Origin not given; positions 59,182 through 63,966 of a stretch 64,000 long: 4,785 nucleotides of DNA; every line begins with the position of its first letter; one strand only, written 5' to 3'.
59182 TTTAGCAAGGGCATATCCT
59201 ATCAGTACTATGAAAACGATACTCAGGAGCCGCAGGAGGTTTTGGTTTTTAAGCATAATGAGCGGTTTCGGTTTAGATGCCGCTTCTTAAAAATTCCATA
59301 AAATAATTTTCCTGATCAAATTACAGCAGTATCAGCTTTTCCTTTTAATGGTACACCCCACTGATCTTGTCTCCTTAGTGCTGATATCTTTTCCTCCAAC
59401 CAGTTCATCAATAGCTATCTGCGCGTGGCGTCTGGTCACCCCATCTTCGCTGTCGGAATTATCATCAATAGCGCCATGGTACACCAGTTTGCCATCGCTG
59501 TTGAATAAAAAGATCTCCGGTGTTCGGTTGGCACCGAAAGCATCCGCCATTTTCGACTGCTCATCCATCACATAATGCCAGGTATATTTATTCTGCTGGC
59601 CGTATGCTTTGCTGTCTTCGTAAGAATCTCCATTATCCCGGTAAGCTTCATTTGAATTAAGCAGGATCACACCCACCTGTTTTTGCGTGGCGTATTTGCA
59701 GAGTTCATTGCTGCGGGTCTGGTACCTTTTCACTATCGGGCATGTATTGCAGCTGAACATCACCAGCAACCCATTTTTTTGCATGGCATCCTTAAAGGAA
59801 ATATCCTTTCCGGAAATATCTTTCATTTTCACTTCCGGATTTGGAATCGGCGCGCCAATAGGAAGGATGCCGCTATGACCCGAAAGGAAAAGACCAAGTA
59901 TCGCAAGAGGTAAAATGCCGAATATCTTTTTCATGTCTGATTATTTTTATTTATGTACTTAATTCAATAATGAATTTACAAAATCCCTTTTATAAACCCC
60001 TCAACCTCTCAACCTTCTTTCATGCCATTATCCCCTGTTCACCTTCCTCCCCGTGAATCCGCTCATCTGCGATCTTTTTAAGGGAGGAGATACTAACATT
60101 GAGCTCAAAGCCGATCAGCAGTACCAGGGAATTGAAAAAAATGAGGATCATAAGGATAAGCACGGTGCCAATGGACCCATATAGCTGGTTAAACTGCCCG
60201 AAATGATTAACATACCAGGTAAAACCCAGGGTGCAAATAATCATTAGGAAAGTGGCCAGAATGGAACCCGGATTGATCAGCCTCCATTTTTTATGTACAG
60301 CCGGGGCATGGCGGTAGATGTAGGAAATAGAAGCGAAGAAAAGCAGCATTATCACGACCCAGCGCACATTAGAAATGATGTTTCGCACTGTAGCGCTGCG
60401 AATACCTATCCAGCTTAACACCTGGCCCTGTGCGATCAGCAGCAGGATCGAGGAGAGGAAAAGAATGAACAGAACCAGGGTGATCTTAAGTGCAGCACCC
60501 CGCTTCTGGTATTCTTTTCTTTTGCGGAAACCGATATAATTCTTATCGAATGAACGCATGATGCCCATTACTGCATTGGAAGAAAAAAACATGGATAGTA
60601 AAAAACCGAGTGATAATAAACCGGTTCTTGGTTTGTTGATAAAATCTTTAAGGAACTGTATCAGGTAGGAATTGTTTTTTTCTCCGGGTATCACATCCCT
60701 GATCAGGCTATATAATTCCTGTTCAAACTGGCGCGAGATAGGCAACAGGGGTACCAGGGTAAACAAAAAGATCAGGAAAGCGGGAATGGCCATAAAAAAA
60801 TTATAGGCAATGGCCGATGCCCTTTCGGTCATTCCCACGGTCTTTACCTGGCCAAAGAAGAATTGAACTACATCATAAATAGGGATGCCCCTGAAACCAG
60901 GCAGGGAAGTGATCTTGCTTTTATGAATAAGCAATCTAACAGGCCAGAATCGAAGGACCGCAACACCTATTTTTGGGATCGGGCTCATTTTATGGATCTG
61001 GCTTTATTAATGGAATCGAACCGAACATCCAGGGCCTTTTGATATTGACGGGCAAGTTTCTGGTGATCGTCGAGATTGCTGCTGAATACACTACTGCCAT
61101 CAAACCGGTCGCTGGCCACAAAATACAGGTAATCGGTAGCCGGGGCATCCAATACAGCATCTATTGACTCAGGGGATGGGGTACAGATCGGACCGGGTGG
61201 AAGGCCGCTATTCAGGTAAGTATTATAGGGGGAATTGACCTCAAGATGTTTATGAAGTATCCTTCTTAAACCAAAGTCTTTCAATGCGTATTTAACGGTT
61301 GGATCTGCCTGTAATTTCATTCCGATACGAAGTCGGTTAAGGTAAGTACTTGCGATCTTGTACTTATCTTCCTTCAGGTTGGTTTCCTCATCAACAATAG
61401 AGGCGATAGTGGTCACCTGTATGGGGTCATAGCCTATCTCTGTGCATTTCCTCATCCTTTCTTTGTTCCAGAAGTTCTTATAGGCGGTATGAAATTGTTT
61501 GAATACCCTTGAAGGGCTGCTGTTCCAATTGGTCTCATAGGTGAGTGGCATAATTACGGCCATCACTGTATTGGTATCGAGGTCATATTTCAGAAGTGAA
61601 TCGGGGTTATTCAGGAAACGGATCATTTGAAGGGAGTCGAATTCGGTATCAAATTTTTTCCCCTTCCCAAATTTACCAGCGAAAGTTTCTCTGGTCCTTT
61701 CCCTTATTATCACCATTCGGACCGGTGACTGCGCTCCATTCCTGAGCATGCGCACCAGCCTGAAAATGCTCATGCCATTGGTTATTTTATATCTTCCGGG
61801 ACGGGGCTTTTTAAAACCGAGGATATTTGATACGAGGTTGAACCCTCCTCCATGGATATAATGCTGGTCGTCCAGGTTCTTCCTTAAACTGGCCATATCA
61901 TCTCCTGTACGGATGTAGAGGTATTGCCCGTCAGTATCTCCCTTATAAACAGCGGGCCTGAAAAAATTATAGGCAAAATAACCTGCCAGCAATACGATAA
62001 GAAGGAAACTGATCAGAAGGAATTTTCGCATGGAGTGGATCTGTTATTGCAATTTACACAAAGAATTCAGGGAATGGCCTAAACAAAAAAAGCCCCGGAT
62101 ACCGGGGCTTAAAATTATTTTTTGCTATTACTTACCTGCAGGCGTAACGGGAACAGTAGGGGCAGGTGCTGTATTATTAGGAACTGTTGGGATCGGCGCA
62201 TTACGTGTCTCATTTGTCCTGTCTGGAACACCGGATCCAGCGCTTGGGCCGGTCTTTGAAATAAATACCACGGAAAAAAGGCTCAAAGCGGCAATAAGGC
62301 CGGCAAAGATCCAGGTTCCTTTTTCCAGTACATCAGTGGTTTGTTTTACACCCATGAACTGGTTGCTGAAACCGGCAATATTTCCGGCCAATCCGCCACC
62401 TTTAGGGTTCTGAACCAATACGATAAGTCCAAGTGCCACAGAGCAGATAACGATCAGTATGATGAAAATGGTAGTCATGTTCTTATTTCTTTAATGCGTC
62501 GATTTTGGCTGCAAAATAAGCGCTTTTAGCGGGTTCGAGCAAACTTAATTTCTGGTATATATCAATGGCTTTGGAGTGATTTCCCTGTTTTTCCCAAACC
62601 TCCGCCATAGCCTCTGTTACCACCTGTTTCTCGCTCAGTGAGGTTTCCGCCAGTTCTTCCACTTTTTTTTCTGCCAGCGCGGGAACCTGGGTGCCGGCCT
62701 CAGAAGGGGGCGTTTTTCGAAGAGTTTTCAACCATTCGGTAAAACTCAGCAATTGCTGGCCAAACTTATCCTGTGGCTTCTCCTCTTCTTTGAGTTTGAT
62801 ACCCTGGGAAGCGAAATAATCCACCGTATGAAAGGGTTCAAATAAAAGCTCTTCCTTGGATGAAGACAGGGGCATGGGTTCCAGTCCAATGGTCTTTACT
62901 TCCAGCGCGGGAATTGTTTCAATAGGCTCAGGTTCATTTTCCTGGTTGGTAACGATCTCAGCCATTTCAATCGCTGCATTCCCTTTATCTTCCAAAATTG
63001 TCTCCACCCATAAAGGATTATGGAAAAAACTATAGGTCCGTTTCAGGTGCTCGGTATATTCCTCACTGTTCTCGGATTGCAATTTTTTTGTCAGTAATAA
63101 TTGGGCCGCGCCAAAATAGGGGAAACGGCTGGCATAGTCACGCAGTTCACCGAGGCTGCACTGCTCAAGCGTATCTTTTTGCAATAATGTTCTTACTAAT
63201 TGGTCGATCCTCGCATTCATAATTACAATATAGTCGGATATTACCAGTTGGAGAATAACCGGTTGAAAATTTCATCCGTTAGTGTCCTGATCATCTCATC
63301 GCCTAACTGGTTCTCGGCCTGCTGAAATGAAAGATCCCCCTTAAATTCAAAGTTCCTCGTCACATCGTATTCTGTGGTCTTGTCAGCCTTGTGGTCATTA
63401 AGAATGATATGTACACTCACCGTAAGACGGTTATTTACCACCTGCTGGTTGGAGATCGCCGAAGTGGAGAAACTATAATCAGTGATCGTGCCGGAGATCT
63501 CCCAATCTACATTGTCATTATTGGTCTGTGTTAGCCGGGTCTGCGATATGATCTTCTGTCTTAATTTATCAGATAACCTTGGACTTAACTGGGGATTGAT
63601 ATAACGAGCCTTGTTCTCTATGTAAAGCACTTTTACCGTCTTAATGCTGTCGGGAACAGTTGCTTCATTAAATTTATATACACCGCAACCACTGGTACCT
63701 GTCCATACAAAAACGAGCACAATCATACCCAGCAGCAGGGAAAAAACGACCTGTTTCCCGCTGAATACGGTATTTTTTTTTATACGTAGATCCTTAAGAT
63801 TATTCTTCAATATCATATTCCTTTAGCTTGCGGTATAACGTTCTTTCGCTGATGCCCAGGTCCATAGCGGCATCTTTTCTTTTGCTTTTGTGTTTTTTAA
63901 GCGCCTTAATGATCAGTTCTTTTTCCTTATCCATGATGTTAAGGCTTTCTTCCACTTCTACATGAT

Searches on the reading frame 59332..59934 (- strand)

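Call 53: search_protein_families(library=pfam, proteins=[window:59332-59934:-], max_evalue=0.00001)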
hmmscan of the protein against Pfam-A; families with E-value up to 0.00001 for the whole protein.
window:59332-59934:- (200 aa): 2 families
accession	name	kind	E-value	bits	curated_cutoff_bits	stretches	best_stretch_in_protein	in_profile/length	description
PF00578.27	AhpC-TSA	-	5.9e-13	49.3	26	1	33-152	6-123/124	AhpC/TSA family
PF08534.16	Redoxin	-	1.4e-10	41.6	26.6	1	33-159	7-137/148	Redoxin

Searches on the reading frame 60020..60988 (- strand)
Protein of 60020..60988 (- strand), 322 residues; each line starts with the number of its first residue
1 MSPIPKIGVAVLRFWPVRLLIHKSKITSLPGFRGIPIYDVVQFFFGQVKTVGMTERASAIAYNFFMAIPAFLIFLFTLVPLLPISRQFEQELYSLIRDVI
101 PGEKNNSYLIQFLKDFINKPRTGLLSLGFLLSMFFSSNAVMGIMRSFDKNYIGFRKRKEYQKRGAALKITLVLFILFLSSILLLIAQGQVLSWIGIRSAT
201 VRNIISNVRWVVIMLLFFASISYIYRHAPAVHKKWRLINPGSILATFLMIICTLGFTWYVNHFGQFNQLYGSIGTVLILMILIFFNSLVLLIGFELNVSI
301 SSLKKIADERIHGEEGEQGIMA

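Call 53: search_protein_families(library=pfam, proteins=[window:60020-60988:-], max_evalue=0.00001)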
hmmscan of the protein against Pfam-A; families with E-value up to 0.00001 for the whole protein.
window:60020-60988:- (322 aa): 1 family
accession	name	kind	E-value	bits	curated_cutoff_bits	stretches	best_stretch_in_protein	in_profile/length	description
PF03631.20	Virul_fac_BrkB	-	7.4e-50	170.4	33.7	1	53-301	5-256/259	Virulence factor BrkB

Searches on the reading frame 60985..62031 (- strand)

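Call 53: search_protein_families(library=pfam, proteins=[window:60985-62031:-], max_evalue=0.00001)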
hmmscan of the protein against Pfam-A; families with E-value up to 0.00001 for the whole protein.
window:60985-62031:- (348 aa): 1 family
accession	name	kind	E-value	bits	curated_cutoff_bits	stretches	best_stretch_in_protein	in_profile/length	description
PF02618.21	YceG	-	5.7e-71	239.6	32.4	1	39-328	2-274/275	YceG-like family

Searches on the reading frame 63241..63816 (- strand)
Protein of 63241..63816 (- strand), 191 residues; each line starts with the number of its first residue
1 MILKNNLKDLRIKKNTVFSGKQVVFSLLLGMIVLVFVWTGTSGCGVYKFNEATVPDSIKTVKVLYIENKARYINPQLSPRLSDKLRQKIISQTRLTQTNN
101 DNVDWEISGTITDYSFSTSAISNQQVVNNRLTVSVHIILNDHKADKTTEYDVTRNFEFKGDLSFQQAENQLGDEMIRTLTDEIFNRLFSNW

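Call 96: search_protein_families(library=pfam, proteins=[window:63241-63816:-], max_evalue=0.001)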
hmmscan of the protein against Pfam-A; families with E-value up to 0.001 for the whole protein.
window:63241-63816:- (191 aa): 1 family
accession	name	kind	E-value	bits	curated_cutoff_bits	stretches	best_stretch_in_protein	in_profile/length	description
PF04390.17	LptE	-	1.3e-14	55.3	23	1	58-187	1-118/118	Lipopolysaccharide-assembly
